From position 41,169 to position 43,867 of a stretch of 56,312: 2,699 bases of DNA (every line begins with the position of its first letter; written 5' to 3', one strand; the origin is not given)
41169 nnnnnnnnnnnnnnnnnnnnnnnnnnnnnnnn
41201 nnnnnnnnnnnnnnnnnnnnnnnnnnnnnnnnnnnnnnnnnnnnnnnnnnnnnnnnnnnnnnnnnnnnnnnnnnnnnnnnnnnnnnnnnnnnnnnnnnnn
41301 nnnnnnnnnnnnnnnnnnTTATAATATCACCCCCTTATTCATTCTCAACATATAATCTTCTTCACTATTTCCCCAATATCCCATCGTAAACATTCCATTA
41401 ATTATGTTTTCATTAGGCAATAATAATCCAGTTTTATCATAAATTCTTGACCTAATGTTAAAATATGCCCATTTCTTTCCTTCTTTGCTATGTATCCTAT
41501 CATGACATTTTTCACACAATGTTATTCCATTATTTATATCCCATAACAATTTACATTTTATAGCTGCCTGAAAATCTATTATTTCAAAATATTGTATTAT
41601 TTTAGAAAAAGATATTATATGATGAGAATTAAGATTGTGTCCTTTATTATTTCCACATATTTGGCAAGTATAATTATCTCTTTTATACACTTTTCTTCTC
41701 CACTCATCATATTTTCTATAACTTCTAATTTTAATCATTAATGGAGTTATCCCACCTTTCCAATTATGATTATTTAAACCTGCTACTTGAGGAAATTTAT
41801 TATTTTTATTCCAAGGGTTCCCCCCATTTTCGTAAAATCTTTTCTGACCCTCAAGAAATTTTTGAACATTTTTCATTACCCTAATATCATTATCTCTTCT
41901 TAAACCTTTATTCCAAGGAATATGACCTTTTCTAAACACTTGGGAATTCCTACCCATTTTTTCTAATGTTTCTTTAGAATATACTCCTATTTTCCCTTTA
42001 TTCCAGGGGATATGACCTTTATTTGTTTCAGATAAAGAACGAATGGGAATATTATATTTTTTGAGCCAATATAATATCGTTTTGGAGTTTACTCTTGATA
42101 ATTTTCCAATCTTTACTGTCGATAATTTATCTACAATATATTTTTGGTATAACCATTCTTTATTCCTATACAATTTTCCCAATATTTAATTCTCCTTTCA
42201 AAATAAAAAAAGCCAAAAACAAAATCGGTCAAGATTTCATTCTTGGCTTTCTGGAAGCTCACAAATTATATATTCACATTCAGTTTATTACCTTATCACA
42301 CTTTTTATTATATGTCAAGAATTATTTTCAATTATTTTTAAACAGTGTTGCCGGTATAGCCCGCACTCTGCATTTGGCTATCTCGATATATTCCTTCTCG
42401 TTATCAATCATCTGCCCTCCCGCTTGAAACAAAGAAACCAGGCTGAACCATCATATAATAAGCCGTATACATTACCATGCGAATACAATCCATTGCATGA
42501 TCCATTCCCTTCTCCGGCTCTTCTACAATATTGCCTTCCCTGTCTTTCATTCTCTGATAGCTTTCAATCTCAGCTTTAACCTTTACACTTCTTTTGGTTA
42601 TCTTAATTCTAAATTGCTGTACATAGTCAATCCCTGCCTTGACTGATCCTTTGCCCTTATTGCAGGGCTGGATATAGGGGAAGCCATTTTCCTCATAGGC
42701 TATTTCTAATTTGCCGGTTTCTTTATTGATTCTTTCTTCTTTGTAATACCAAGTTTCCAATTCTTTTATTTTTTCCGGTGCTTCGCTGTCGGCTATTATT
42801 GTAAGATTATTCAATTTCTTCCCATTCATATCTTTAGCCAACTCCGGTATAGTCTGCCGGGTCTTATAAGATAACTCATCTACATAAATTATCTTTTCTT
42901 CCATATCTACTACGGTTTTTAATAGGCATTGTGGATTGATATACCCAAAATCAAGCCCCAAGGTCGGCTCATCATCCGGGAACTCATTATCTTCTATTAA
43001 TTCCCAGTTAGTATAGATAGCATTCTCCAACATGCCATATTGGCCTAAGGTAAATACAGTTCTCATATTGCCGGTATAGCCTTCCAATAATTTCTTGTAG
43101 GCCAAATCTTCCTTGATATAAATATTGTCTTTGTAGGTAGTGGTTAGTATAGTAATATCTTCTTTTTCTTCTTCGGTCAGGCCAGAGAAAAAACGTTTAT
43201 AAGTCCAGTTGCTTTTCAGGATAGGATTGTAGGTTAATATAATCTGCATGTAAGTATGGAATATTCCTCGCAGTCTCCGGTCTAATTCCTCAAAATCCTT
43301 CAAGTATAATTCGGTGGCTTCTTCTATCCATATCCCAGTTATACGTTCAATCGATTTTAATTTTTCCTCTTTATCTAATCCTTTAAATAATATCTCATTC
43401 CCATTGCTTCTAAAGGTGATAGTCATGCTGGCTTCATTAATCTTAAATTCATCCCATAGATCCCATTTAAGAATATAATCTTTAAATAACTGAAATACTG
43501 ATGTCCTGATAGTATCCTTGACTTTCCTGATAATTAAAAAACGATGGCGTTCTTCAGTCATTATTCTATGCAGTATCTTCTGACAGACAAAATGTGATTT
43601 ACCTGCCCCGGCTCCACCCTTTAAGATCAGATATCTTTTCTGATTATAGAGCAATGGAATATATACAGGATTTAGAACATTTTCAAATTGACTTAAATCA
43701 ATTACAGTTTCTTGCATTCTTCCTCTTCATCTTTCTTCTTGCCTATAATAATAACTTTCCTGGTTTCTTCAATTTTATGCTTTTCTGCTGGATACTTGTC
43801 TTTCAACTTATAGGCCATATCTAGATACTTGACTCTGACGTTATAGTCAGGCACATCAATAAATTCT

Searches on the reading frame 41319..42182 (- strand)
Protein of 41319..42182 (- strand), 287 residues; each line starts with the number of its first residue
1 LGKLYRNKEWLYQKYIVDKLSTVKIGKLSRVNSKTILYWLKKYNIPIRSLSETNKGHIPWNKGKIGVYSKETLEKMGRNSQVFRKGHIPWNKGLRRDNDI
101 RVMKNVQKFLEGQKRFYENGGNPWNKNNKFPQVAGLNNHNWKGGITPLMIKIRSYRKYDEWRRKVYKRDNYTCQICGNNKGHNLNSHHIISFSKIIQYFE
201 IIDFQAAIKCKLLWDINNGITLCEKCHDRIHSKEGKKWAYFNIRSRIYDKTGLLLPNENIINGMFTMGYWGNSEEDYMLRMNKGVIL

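Call 34: search_protein_families(library=phrogs, proteins=[window:41319-42182:-], max_evalue=0.00001)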
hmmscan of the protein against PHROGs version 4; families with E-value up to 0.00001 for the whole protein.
window:41319-42182:- (287 aa): 10 families
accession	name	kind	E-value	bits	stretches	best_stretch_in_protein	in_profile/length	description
phrog_8446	-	DNA, RNA and nucleotide metabolism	1.2e-26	94.7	1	5-231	58-196/211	HNH endonuclease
phrog_119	-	DNA, RNA and nucleotide metabolism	6.1e-14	52.7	1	137-241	169-265/443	HNH endonuclease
phrog_589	-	DNA, RNA and nucleotide metabolism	8.4e-14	52.7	1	153-239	74-147/179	HNH endonuclease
phrog_1271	-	DNA, RNA and nucleotide metabolism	2.1e-12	48.1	1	153-242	249-326/361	HNH endonuclease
phrog_5956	-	DNA, RNA and nucleotide metabolism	4.4e-11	43.6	1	156-237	43-114/138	HNH endonuclease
phrog_144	-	DNA, RNA and nucleotide metabolism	1e-10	42.6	1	156-240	70-142/175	HNH endonuclease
phrog_8048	-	DNA, RNA and nucleotide metabolism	2e-09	38.1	1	159-235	165-230/273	HNH endonuclease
phrog_740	-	DNA, RNA and nucleotide metabolism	8.3e-08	32.6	1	148-233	16-87/332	HNH endonuclease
phrog_5200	-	DNA, RNA and nucleotide metabolism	2.4e-07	31.8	1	156-233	26-87/154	HNH endonuclease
phrog_7545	-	DNA, RNA and nucleotide metabolism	6.7e-07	30.6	1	5-74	4-57/160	HNH endonuclease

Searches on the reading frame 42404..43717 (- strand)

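Call 34: search_protein_families(library=phrogs, proteins=[window:42404-43717:-], max_evalue=0.00001)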
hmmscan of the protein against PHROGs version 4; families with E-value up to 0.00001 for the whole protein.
window:42404-43717:- (437 aa): 7 families
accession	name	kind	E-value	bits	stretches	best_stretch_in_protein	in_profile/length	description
phrog_3717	-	head and packaging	1.3e-62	212.8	1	8-263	4-264/277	terminase large subunit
phrog_2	-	head and packaging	5.8e-48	165.2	1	24-424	275-594/807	terminase large subunit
phrog_5653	-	head and packaging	2.8e-30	106.5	2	225-323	1-105/199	terminase large subunit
phrog_6672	-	head and packaging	5.2e-18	66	1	343-418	52-128/145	terminase large subunit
phrog_979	-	head and packaging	2e-13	50.9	1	26-169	165-308/642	terminase large subunit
phrog_8711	-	head and packaging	4.9e-13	50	1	10-80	8-78/89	terminase large subunit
phrog_22023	-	unknown function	3e-06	28.5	1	141-269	4-134/153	-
